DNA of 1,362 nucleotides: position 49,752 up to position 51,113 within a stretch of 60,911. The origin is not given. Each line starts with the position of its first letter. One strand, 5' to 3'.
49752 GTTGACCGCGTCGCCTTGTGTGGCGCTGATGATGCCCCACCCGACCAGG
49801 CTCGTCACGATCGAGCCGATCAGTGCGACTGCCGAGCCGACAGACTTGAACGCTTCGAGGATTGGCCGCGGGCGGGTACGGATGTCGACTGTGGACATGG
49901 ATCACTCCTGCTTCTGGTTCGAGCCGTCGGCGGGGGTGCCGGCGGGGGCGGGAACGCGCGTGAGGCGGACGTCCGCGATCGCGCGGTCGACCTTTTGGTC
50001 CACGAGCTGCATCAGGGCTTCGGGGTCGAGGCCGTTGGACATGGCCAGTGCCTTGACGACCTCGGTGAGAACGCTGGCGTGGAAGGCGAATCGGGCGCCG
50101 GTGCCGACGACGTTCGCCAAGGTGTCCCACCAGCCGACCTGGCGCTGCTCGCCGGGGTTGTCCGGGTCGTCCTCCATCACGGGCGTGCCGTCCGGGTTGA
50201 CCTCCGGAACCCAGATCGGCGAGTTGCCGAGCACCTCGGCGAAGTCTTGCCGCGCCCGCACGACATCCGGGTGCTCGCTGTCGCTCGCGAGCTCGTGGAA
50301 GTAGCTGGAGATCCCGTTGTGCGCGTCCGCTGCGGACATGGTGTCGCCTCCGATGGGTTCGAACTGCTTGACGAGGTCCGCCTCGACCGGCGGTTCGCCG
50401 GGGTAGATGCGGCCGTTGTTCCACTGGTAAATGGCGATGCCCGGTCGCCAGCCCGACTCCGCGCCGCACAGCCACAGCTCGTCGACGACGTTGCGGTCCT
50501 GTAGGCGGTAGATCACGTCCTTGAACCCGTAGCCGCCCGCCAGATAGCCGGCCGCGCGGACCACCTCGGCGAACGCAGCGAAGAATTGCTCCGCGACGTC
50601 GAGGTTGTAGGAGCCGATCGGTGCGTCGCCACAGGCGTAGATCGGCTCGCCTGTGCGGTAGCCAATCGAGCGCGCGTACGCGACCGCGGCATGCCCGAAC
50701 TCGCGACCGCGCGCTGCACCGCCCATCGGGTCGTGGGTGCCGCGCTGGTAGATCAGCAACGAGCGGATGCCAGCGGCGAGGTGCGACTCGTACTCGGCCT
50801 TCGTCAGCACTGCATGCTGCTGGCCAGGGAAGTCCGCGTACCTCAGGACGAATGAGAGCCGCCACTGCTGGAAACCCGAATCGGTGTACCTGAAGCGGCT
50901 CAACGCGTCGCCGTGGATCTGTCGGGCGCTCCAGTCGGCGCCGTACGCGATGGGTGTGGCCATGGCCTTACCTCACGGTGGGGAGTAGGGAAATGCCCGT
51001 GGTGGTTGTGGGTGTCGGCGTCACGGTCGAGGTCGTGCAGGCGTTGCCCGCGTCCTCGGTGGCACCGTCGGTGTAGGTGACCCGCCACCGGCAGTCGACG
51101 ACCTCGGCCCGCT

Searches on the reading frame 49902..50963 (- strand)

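Call 12: search_protein_families(library=pfam, proteins=[window:49902-50963:-], max_evalue=0.001)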
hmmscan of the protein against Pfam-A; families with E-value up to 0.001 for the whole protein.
window:49902-50963:- (353 aa): 1 family
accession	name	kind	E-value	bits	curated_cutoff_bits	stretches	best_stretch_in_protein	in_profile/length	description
PF08924.17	Rv2525c_GlyHyd-like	-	7.1e-15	56.1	27.2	1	37-176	9-146/198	Rv2525c-like, glycoside hydrolase-like domain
